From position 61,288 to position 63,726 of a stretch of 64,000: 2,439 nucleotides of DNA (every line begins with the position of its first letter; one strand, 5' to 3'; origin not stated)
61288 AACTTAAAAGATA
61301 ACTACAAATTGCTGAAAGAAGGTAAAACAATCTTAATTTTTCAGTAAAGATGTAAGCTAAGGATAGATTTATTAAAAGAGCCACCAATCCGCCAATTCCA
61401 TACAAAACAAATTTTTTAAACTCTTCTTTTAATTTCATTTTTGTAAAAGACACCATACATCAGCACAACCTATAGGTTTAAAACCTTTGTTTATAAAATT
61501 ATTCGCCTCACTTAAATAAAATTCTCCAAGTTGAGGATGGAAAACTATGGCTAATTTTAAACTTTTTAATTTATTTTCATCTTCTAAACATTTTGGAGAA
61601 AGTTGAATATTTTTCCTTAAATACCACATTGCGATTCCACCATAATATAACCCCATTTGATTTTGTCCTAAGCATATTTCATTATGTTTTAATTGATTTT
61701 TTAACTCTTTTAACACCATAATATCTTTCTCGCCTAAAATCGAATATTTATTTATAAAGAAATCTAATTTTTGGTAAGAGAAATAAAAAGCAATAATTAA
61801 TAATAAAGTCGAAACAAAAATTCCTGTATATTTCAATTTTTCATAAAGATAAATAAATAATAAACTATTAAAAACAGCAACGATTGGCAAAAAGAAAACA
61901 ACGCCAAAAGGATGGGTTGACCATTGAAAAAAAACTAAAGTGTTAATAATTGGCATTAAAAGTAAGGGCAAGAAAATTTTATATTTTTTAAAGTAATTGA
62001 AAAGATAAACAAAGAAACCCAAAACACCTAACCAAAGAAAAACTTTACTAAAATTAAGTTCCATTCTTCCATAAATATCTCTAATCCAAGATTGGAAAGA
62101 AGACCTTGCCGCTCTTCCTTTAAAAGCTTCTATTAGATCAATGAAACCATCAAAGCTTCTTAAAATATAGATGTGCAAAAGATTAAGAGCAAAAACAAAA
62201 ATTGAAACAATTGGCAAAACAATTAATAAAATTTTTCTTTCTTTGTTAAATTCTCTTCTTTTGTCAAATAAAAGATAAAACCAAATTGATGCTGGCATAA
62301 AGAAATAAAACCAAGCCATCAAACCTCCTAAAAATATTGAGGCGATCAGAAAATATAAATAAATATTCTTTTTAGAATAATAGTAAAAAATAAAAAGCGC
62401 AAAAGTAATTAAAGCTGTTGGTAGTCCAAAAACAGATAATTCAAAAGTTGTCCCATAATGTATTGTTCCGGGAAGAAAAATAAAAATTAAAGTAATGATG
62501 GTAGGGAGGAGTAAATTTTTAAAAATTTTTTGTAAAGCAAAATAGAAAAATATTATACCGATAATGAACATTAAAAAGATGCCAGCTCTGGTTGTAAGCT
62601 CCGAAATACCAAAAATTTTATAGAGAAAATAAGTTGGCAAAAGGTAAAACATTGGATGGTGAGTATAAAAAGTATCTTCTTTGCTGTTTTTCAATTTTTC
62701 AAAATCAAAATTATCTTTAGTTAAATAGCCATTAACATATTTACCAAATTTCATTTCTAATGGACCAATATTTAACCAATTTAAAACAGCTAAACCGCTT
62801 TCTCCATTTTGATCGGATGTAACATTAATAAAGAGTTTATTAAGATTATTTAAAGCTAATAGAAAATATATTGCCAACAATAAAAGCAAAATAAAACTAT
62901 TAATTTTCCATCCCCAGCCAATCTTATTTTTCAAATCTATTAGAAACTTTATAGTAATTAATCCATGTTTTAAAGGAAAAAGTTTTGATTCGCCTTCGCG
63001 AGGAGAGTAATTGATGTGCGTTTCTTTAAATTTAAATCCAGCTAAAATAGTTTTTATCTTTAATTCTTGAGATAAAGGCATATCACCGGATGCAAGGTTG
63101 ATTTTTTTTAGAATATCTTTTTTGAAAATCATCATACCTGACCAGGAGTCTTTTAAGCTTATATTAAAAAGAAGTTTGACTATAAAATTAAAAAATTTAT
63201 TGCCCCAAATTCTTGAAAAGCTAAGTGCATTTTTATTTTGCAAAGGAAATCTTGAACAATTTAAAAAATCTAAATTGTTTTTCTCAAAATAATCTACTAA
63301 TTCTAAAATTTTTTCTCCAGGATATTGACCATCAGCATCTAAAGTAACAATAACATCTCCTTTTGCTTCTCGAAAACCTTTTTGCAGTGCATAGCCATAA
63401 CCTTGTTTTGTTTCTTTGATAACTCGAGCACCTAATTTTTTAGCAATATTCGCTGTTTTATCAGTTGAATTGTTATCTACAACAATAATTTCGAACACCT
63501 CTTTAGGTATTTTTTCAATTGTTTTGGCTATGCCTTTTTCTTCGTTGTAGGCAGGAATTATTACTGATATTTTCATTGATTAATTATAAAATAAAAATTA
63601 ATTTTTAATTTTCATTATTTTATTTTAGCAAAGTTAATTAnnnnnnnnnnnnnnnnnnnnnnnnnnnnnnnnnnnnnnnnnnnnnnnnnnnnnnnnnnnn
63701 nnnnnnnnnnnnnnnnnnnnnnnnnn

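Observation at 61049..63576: Single-polypeptide fusion of a GtrB/DPM1-like GT2 to a polytopic GT-C-like membrane domain, next to GtrA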

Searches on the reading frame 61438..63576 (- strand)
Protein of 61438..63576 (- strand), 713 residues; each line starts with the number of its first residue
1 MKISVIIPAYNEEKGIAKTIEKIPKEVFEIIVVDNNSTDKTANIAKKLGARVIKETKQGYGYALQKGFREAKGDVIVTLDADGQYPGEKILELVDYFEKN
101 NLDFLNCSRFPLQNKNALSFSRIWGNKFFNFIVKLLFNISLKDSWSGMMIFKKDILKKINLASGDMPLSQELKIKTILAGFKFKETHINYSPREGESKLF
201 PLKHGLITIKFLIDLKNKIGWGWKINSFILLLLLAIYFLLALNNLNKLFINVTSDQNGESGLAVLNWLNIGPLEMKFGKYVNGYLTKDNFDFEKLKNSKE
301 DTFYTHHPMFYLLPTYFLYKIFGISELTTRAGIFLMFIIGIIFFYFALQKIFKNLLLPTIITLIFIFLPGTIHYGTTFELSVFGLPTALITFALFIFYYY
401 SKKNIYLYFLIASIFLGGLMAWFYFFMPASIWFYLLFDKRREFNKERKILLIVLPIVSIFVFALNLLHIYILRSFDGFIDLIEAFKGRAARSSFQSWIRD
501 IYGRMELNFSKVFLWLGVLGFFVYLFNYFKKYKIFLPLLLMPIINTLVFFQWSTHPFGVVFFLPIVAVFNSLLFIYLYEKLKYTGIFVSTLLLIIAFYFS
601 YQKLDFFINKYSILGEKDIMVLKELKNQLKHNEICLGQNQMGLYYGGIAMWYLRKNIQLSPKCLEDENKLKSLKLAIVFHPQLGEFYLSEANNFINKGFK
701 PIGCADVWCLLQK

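Call 3: search_protein_families(library=pfam, proteins=[window:61438-63576:-], max_evalue=0.1)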
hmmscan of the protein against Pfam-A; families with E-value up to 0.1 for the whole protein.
window:61438-63576:- (713 aa): 5 families
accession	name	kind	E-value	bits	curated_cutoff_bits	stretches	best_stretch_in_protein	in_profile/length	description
PF00535.33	Glycos_transf_2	-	5.5e-35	121.2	23.3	1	4-159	1-167/168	Glycosyl transferase family 2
PF13641.12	Glyco_tranf_2_3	-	6.4e-08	33.3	27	1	3-119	3-133/230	Glycosyltransferase like family 2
PF10111.15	Glyco_tranf_2_2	-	3.4e-05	23.9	27.3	1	4-84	1-93/276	Glycosyltransferase like family 2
PF13231.12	PMT_2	-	0.002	18.8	26.1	1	307-460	2-154/160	Dolichyl-phosphate-mannose-protein mannosyltransferase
PF13704.12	Glyco_tranf_2_4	-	0.05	14.5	27.5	0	28-62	20-54/98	Glycosyl transferase family 2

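Call 4: search_protein_families(library=ncbifam, proteins=[window:61438-63576:-], max_evalue=0.1)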
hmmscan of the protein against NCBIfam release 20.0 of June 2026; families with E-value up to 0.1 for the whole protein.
window:61438-63576:- (713 aa): 25 families
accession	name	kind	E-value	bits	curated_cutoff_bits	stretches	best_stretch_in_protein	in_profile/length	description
NF041391.1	DPhHxTase_Halo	equivalog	6.1e-34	116.9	375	1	9-210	3-203/213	dolichyl-phosphate hexose transferase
TIGR04182.1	glyco_TIGR04182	equivalog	8.1e-33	114.1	325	1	3-210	2-212/293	S-layer glycoprotein N-glycosyltransferase AglJ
NF058614.1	PPMAGASynPpgS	equivalog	5.4e-19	68.5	370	1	4-172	3-178/226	polyprenyl-phospho-N-acetylgalactosaminyl synthase PpgS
TIGR04283.1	glyco_like_mftF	equivalog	7.4e-18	64.9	182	1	3-117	1-116/221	TIGR04283 family arsenosugar biosynthesis glycosyltransferase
NF010496.0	PRK13915.1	equivalog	4.9e-16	58.7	262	1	2-84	32-128/307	glucosyl-3-phosphoglycerate synthase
NF047588.1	GlcsyltransPgfSStrep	equivalog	2.7e-13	49.8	500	1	1-198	1-204/308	glycosyltransferase PgfS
NF038302.1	EPS_HpsE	equivalog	2.8e-12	46.2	300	1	1-88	1-101/307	hormogonium polysaccharide biosynthesis glycosyltransferase HpsE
NF007986.1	PRK10714.1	equivalog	2.9e-12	46.2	529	1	2-143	7-156/316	undecaprenyl-phosphate 4-deoxy-4-formamido-L-arabinose transferase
TIGR03937.1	PgaC_IcaA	equivalog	2.7e-11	43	422.3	1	2-94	46-147/407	poly-beta-1,6-N-acetyl-D-glucosamine synthase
NF041865.1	EpsU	equivalog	3.1e-11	42.9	700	1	2-84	40-134/394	exopolysaccharide biosynthesis GT2 family glycosyltransferase EpsU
NF007482.0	PRK10073.1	equivalog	7.5e-11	41.6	423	1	2-108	7-121/334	glycosyltransferase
NF047683.1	TeichurnBiosyTuaG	equivalog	8.5e-10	38.7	400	1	2-105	7-119/252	teichuronic acid biosynthesis protein TuaG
NF041875.1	EPS_EpsD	equivalog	1.5e-09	37.7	370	1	3-86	1-93/325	exopolysaccharide biosynthesis glycosyltransferase EpsD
TIGR03111.1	glyc2_xrt_Gpos1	hypoth_equivalog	2.5e-09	36.5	363.95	1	2-101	50-160/439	TIGR03111 family XrtG-associated glycosyltransferase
TIGR03965.1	mycofact_glyco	equivalog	8.7e-08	31.5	280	1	2-83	75-165/467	mycofactocin biosynthesis glycosyltransferase MftF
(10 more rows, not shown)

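Call 5: find_homologous_proteins(query=window:61438-63576:-, max_evalue=0.001)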
Query window:61438-63576:- (713 aa): 87 proteins with E <= 0.001 among 8000 candidates.
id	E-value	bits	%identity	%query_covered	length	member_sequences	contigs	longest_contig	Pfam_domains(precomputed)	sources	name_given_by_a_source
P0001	0.0e+0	1587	100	100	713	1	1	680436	PF13641.13,PF00535.33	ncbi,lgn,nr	ncbi:MAG: hypothetical protein KatS3mg097_510 [Candidatus Parcubacteria bacterium]|nr:MAG: hypotheti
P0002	0.0e+0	1292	81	100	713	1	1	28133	PF10111.15,PF13641.13,PF00535.33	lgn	-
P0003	0.0e+0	1210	75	100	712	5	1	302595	PF10111.15,PF13641.13,PF00535.33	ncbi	-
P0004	0.0e+0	1159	73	100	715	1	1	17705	PF13641.13,PF00535.33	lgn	-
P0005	0.0e+0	1156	73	100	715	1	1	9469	PF13641.13,PF00535.33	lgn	-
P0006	0.0e+0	1073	70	100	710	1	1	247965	PF10111.15,PF13641.13,PF00535.33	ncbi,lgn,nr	ncbi:putative glycosyltransferase [bacterium HR35]|nr:putative glycosyltransferase [bacterium HR35]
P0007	0.0e+0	1063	69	100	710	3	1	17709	PF10111.15,PF13641.13,PF00535.33,PF13231.13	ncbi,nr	ncbi:MAG: hypothetical protein KatS3mg095_0998 [Candidatus Parcubacteria bacterium]|nr:MAG: hypothet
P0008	0.0e+0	1046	66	100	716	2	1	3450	PF13641.13,PF00535.33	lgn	-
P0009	0.0e+0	1025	67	100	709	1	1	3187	PF10111.15,PF13641.13,PF00535.33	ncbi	-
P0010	0.0e+0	1020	71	89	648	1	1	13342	PF13641.13,PF00535.33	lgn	-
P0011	0.0e+0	1011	63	100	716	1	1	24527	PF10111.15,PF13641.13,PF00535.33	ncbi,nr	ncbi:MAG: glycosyltransferase [Patescibacteria group bacterium]|nr:glycosyltransferase [Patescibacte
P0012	6.9e-297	1005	65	100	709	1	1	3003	PF13641.13,PF00535.33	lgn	-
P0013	4.9e-288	976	65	100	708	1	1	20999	PF10111.15,PF13641.13,PF00535.33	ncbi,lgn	-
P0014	3.2e-283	960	65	93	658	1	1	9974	PF00535.33,PF13231.13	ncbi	ncbi:MAG: glycosyltransferase, partial [candidate division WOR-3 bacterium]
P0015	1.2e-277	941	62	100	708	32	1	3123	PF10111.15,PF13641.13,PF00535.33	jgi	jgi:glycosyltransferase involved in cell wall biosynthesis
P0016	8.8e-274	929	62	100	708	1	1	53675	PF13641.13,PF00535.33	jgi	-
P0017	5.9e-272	923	61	100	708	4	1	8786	PF13641.13,PF00535.33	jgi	jgi:glycosyltransferase involved in cell wall biosynthesis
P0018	2.4e-271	921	61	100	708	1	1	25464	PF10111.15,PF13641.13,PF00535.33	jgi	jgi:glycosyltransferase involved in cell wall biosynthesis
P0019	1.3e-270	918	61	100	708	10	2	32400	PF13641.13,PF00535.33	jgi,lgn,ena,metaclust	metaclust:\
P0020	2.9e-270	917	61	100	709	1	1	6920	PF10111.15,PF13641.13,PF00535.33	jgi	-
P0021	5.9e-270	916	60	100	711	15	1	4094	PF10111.15,PF13641.13,PF00535.33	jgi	jgi:glycosyltransferase involved in cell wall biosynthesis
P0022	1.3e-269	915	61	100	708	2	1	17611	PF10111.15,PF13641.13,PF00535.33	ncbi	-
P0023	1.1e-268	912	60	100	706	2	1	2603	PF13641.13,PF00535.33,PF13231.13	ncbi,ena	-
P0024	1.1e-267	908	60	100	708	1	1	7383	PF10111.15,PF13641.13,PF00535.33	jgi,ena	-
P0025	1.7e-267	908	61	100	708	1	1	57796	PF10111.15,PF13641.13,PF00535.33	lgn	-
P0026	2.8e-266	904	60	100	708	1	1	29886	PF10111.15,PF13641.13,PF00535.33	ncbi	-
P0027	3.4e-263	894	60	100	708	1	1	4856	PF10111.15,PF13641.13,PF00535.33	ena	-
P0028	2.1e-260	884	59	100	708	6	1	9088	PF13641.13,PF00535.33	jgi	jgi:glycosyltransferase involved in cell wall biosynthesis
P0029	1.7e-258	878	59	100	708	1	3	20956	PF13641.13,PF00535.33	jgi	jgi:dolichol-phosphate hexosyltransferase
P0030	3.2e-254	864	57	100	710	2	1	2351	PF10111.15,PF13641.13,PF00535.33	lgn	-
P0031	3.3e-252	857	56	100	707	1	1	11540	PF13641.13,PF00535.33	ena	-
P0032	2.9e-249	848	57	100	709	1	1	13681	PF13641.13,PF00535.33,PF13231.13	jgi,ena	-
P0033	2.4e-208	712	48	100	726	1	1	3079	PF10111.15,PF13641.13,PF00535.33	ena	-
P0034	2.1e-203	696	60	76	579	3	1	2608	PF10111.15,PF13641.13,PF00535.33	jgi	-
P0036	8.0e-196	671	44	100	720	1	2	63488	PF10111.15,PF13641.13,PF00535.33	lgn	-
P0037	3.2e-186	639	44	100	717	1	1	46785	PF13641.13,PF00535.33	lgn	-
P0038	1.1e-181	624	43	100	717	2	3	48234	PF13641.13,PF00535.33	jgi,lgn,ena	-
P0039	3.7e-179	616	43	100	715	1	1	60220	PF13641.13,PF00535.33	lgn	-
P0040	2.4e-177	610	42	100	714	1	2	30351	PF13641.13,PF00535.33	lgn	-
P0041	2.6e-173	597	42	100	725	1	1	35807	PF13641.13,PF00535.33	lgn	-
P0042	9.1e-168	578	41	100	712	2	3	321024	PF13641.13,PF00535.33,PF13231.13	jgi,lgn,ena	-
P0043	1.1e-166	575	41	100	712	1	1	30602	PF13641.13,PF00535.33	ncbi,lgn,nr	ncbi:MAG: glycosyltransferase [Candidatus Liptonbacteria bacterium]|nr:glycosyltransferase [Candidat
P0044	9.7e-166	571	41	100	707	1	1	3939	PF13641.13,PF00535.33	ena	-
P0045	1.9e-164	567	41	100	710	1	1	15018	PF13641.13,PF00535.33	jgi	-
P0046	9.2e-164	565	58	66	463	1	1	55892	-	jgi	jgi:hypothetical protein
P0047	1.1e-160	555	41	100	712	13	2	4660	PF13641.13,PF00535.33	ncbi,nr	ncbi:MAG: glycosyltransferase [Candidatus Pacebacteria bacterium]|nr:glycosyltransferase [Candidatus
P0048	1.1e-160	555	43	93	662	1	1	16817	PF00535.33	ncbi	-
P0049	2.9e-156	540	40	100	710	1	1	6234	PF13641.13,PF00535.33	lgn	-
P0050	7.0e-156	539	40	100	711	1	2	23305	PF13641.13,PF00535.33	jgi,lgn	-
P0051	3.3e-64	236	53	30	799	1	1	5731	PF02543.22,PF22521.3,PF16861.11,PF00535.33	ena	-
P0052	4.7e-58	215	47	34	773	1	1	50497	PF13641.13,PF00535.33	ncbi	-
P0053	2.2e-52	197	49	30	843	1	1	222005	PF04138.21,PF00535.33,PF13231.13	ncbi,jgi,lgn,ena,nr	ncbi:MAG TPA: glycosyltransferase [Candidatus Paceibacterota bacterium]|nr:glycosyltransferase [Cand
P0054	1.9e-47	180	52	30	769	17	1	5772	PF13641.13,PF00535.33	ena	-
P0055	4.8e-42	163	42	30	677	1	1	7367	PF13641.13,PF00535.33,PF01134.29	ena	-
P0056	6.5e-34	136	35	29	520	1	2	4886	PF13641.13,PF00535.33,PF12804.14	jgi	-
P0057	2.6e-32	130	36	29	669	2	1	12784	PF10111.15,PF13641.13,PF01983.22,PF09837.16,PF00535.33,PF12804.14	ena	-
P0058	7.6e-28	116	39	29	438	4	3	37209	PF10111.15,PF13641.13,PF00535.33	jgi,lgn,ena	jgi:glycosyltransferase involved in cell wall biosynthesis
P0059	1.4e-18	85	53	14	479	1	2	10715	PF13632.13,PF10111.15,PF13506.14,PF13641.13,PF00535.33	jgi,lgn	-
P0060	4.7e-17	80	46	12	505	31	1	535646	PF10111.15,PF13641.13,PF00535.33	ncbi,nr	ncbi:glycosyltransferase [Bacillus cereus]|nr:glycosyltransferase [Bacillus cereus]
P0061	1.4e-14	72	48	14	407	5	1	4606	PF13632.13,PF10111.15,PF13506.14,PF13641.13,PF00535.33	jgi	jgi:cellulose synthase/poly-beta-1,6-N-acetylglucosamine synthase-like glycosyltransferase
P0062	4.0e-11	60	35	18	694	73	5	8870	PF10111.15,PF13528.13,PF00535.33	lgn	-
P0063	7.3e-11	60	28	28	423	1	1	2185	PF13641.13,PF04138.21,PF00535.33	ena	-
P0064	1.6e-10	58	43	14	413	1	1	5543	PF13632.13,PF10111.15,PF13506.14,PF13641.13,PF03142.22,PF01644.24,PF00535.33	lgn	-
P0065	1.7e-10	58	40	14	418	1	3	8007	PF13632.13,PF10111.15,PF13506.14,PF13641.13,PF03142.22,PF00535.33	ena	-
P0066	2.7e-10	58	42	14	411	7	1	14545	PF13632.13,PF10111.15,PF13506.14,PF13641.13,PF03142.22,PF01644.24,PF00535.33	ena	-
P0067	2.8e-10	58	31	22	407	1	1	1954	PF13632.13,PF10111.15,PF13506.14,PF13641.13,PF03142.22,PF01644.24,PF00535.33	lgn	-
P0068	1.0e-9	56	41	14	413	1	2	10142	PF13632.13,PF10111.15,PF13506.14,PF13641.13,PF03142.22,PF01644.24,PF00535.33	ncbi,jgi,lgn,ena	-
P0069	1.0e-9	56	38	15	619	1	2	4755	PF10111.15,PF13641.13,PF00535.33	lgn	-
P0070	3.4e-9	54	28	22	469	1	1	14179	PF02698.24,PF00535.33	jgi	-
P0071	7.9e-9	53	43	14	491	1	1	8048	PF13641.13,PF01522.27,PF00535.33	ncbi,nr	ncbi:MAG: glycosyltransferase [Chloroflexi bacterium]|nr:glycosyltransferase [Chloroflexota bacteriu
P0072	1.3e-8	52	26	28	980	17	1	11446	PF09586.17,PF00535.33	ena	-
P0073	1.6e-8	52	40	14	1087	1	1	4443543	PF13632.13,PF10111.15,PF13506.14,PF13641.13,PF01522.27,PF03142.22,PF01644.24,PF00704.35,PF00535.33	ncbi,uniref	ncbi:glycosyltransferase [Bacillus salacetis]|uniref:glycosyltransferase n=1 Tax=Bacillus salacetis 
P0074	1.7e-8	52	39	14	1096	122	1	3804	PF13632.13,PF10111.15,PF13506.14,PF13641.13,PF01522.27,PF03142.22,PF01644.24,PF00704.35,PF00535.33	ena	-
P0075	5.7e-8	50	36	14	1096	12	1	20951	PF13632.13,PF10111.15,PF13506.14,PF13641.13,PF01522.27,PF03142.22,PF01644.24,PF00704.35,PF00535.33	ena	-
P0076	1.9e-7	48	43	13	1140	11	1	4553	PF13632.13,PF10111.15,PF13506.14,PF13641.13,PF01522.27,PF03142.22,PF01644.24,PF00704.35,PF00535.33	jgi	-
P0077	2.6e-7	48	35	19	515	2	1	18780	PF13641.13,PF04240.18,PF00535.33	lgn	-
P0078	5.8e-7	47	35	18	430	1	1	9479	PF13632.13,PF10111.15,PF13506.14,PF13641.13,PF03142.22,PF00535.33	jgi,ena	-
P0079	1.6e-6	45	42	11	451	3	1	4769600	PF13632.13,PF10111.15,PF13506.14,PF13641.13,PF03142.22,PF01644.24,PF00535.33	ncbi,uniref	ncbi:glycosyltransferase family 2 protein [Bacillus sp. S14(2024)]|uniref:glycosyltransferase family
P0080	2.2e-5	41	39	11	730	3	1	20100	PF13641.13,PF00534.27,PF13579.13,PF13524.13,PF13439.13,PF00535.33,PF20706.4,PF13692.13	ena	-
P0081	2.5e-5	41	41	14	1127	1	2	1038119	PF13632.13,PF13506.14,PF13641.13,PF01522.27,PF03142.22,PF01644.24,PF00535.33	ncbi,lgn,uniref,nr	ncbi:glycosyltransferase [Novosphingobium taihuense]|uniref:Beta-monoglucosyldiacylglycerol synthase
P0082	2.7e-5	41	31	19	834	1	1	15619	PF13632.13,PF13506.14,PF13641.13,PF01522.27,PF01644.24,PF00535.33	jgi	jgi:biofilm PGA synthesis N-glycosyltransferase PgaC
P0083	7.1e-5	40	34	12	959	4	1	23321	PF14559.13,PF13632.13,PF10111.15,PF13506.14,PF13641.13,PF13424.13,PF13432.13,PF00535.33,PF07719.24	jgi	jgi:GT2 family glycosyltransferase/tetratricopeptide (TPR) repeat protein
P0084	3.9e-4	37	42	12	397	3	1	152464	PF13632.13,PF13641.13,PF00535.33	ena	-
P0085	4.6e-4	37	32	9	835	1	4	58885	PF10111.15,PF13641.13,PF00535.33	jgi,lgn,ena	-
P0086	7.5e-4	36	42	12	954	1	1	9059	PF10111.15,PF13641.13,PF00535.33,PF02709.21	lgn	-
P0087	8.7e-4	36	35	14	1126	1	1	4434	PF13632.13,PF10111.15,PF13506.14,PF13641.13,PF01522.27,PF03142.22,PF01644.24,PF00704.35,PF00535.33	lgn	-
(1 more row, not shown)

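Call 6: search_solved_structures(query=window:61438-63576:-, max_evalue=1, show_alignments=0)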
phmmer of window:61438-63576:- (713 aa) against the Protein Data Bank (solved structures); distinct sequences matched with E-value up to 1: 32.
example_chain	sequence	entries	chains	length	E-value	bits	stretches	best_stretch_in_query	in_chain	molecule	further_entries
5mlz_A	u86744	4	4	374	8.2e-17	64.2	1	1-252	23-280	Dolichol monophosphate mannose synthase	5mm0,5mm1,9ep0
6p61_A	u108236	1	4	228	2.2e-09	39.6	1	3-111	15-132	Glycosyltransferase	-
9bhc_C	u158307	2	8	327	5.2e-09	38.4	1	2-152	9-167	Undecaprenyl-phosphate 4-deoxy-4-formamido-L-arabinose transferase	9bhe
8vxh_A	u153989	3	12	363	7.2e-09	37.9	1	2-145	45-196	Undecaprenyl-phosphate 4-deoxy-4-formamido-L-arabinose transferase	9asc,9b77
9hwj_A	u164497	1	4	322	3.9e-08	35.5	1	2-107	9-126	Undecaprenyl-phosphate 4-deoxy-4-formamido-L-arabinose transferase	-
5tze_C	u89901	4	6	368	3.3e-07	32.4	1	1-105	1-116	Glycosyl transferase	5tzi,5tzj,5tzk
5tz8_A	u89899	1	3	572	7e-07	31.4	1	1-105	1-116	Glycosyl transferase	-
6yv7_B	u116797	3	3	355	1.2e-06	30.6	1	2-111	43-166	Glycosyl transferase, family 2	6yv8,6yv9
6yv7_A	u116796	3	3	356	1.2e-06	30.6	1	2-111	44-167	Glycosyl transferase, family 2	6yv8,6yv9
5eke_A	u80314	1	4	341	2.4e-06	29.6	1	2-143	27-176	Uncharacterized glycosyltransferase sll0501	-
5ekp_C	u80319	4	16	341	2.9e-06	29.3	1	2-116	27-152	Uncharacterized glycosyltransferase sll0501 | Glycosyltransferase sll0501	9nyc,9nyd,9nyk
9nye_A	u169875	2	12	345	3e-06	29.3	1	2-116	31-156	Glycosyltransferase sll0501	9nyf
22ao_A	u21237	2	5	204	3e-05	26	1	3-97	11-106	GmaR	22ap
9omm_A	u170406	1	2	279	5.1e-05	25.2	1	3-87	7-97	Glycosyltransferase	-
9omh_A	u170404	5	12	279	5.1e-05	25.2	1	3-87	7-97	Glycosyltransferase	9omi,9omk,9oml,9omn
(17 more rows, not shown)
